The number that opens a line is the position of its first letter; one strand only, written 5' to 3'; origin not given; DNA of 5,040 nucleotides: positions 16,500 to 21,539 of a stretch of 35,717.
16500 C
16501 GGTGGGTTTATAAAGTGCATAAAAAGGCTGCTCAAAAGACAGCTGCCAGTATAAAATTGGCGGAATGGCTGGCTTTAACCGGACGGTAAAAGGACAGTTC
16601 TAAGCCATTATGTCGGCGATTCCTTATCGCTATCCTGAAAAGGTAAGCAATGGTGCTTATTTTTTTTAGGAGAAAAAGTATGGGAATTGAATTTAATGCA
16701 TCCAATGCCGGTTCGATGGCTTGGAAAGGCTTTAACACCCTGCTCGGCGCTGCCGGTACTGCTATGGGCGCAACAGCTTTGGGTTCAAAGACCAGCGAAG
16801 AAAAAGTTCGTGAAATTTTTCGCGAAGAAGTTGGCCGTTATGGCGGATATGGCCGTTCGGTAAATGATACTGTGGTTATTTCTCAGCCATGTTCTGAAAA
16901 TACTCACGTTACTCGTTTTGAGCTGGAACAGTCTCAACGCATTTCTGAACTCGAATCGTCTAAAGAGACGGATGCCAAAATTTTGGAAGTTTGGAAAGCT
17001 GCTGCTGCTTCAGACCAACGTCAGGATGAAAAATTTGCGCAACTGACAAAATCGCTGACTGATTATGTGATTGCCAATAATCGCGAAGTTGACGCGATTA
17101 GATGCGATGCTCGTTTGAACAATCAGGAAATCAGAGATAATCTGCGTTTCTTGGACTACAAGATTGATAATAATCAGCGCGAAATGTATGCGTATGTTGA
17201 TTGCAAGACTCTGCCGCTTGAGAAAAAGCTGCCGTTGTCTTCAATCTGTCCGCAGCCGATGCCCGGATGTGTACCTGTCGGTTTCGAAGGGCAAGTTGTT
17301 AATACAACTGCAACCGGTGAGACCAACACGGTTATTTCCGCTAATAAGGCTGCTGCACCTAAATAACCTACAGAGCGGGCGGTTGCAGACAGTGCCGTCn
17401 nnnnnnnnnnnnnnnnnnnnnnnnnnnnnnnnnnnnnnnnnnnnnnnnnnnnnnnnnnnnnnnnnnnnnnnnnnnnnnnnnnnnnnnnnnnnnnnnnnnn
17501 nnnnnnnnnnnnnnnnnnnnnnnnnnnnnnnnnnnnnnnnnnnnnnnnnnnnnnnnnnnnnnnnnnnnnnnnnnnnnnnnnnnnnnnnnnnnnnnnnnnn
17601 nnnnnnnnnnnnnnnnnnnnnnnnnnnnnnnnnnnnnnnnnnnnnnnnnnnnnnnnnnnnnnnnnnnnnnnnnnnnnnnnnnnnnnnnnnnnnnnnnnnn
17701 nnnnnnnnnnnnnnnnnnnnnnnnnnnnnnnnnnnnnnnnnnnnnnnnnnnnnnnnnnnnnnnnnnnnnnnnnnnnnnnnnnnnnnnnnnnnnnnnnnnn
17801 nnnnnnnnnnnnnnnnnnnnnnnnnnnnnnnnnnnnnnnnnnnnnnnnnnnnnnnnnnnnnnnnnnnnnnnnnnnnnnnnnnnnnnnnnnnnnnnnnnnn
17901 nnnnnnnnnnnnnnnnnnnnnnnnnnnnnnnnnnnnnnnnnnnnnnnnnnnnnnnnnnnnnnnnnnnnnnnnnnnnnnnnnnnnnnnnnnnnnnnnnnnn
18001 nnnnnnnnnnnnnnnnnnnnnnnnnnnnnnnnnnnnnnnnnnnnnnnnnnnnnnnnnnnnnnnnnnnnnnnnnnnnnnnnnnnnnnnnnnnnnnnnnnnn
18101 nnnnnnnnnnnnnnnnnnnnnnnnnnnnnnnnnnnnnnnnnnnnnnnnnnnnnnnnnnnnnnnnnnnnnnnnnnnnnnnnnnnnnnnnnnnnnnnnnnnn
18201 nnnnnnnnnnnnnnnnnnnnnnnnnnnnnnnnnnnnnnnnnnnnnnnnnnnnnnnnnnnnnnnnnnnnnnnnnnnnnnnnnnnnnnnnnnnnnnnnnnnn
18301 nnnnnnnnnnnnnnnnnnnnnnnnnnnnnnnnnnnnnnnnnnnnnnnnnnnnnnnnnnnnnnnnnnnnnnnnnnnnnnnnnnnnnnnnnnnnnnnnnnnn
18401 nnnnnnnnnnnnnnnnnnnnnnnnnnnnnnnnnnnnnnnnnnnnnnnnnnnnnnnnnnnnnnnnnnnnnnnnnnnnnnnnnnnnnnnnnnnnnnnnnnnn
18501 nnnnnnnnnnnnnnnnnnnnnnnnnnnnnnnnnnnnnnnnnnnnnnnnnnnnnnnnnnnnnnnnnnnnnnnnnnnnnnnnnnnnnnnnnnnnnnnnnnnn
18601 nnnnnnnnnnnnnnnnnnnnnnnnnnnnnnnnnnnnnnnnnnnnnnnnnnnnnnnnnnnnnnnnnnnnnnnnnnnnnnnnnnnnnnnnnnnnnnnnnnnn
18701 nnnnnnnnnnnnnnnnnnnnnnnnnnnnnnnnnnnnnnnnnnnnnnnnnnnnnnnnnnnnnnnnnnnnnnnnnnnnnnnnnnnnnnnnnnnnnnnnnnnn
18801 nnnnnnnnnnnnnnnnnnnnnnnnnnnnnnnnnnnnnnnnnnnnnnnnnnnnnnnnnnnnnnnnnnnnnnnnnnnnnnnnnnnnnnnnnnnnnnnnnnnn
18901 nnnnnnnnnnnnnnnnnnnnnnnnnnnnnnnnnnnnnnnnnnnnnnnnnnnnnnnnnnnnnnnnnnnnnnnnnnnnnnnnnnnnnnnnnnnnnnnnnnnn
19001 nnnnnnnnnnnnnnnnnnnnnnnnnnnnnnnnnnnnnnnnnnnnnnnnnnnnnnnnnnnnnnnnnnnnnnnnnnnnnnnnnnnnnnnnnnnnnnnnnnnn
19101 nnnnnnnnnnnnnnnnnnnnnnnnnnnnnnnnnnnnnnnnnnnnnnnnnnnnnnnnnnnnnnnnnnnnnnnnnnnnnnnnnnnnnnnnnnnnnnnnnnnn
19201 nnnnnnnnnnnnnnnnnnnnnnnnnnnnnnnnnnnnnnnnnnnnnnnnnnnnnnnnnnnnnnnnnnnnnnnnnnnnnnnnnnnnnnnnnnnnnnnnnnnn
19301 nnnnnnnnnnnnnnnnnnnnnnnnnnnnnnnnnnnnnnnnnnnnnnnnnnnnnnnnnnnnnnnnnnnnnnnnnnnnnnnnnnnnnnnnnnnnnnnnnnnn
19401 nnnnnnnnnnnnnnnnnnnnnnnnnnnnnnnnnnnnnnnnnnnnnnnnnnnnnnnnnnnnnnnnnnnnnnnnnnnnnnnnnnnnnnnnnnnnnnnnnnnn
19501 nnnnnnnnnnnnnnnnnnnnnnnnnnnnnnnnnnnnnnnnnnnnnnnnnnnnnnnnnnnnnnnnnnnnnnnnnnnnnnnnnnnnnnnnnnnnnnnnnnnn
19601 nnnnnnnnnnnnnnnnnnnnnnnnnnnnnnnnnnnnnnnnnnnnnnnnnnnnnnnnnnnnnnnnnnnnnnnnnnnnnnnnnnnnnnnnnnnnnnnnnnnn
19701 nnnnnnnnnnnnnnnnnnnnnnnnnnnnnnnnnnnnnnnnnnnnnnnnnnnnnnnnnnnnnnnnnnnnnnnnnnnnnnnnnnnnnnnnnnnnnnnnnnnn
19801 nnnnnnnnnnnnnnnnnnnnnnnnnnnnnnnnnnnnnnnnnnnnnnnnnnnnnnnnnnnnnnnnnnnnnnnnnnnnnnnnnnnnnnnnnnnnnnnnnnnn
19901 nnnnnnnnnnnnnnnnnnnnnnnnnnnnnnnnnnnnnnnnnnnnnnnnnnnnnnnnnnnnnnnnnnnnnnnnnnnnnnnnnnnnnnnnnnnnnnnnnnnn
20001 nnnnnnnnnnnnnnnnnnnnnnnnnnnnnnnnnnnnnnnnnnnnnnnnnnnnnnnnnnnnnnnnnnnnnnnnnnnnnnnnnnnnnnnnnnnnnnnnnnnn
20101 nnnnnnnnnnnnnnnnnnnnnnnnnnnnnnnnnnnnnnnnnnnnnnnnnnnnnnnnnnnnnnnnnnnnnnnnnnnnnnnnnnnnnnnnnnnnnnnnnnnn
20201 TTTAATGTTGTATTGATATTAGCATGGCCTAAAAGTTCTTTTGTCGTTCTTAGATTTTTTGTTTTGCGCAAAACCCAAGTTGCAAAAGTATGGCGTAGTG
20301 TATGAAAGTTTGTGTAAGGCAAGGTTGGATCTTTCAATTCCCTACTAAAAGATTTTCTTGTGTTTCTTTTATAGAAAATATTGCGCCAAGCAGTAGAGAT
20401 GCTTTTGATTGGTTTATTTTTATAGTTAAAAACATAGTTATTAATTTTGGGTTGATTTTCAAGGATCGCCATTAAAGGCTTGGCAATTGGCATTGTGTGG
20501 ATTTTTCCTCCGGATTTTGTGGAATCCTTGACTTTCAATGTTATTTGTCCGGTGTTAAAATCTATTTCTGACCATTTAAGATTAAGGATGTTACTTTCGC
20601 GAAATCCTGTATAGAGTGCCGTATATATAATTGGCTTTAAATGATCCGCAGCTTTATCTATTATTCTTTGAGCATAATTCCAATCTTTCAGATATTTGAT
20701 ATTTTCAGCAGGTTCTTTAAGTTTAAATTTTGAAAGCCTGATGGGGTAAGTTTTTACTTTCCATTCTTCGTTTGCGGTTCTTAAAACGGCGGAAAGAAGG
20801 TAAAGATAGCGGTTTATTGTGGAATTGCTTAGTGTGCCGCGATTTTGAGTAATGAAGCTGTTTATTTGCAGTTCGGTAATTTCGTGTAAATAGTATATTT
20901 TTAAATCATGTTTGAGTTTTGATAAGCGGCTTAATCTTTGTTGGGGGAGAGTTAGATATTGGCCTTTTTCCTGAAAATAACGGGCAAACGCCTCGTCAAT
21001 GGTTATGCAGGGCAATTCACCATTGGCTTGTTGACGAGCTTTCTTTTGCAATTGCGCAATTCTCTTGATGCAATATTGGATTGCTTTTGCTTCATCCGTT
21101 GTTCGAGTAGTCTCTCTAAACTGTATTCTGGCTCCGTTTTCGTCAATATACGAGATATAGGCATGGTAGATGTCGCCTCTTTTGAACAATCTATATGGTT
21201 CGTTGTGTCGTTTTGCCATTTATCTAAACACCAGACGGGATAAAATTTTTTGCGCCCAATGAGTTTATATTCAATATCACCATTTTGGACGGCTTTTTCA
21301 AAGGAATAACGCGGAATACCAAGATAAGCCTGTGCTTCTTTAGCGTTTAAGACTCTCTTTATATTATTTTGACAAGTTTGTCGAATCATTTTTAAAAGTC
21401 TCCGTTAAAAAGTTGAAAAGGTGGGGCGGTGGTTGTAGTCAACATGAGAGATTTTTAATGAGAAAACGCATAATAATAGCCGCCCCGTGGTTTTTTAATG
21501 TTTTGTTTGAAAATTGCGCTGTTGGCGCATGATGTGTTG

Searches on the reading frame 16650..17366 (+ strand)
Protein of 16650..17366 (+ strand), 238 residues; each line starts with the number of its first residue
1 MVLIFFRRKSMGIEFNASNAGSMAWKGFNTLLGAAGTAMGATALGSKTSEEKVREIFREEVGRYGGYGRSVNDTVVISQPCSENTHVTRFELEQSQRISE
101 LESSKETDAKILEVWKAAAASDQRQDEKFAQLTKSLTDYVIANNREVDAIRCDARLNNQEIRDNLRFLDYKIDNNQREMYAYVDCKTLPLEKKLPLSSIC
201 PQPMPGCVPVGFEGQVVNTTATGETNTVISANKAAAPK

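Call 19: search_protein_families(library=pfam, proteins=[window:16650-17366:+], max_evalue=0.01)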
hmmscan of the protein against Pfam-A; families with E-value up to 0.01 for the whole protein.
window:16650-17366:+ (238 aa): 1 family
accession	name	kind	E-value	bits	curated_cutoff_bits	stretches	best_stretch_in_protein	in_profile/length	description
PF14950.11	DUF4502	-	0.00086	19.3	27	1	68-180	43-147/376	Domain of unknown function (DUF4502)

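Call 73: search_protein_families(library=phrogs, proteins=[window:16650-17366:+], max_evalue=0.00001)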
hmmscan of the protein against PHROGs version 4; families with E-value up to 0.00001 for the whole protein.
window:16650-17366:+ (238 aa): 0 families

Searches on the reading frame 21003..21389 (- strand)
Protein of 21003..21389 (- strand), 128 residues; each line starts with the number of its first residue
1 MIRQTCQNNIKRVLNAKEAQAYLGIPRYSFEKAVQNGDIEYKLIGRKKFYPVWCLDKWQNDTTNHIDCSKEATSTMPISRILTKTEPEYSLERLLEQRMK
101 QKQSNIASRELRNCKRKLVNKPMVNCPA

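Call 19: search_protein_families(library=pfam, proteins=[window:21003-21389:-], max_evalue=0.01)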
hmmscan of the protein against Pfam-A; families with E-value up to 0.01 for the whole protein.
window:21003-21389:- (128 aa): 1 family
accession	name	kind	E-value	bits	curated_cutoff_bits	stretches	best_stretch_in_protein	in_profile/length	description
PF12728.13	HTH_17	-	2.8e-07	31.1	27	1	14-60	2-48/51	Helix-turn-helix domain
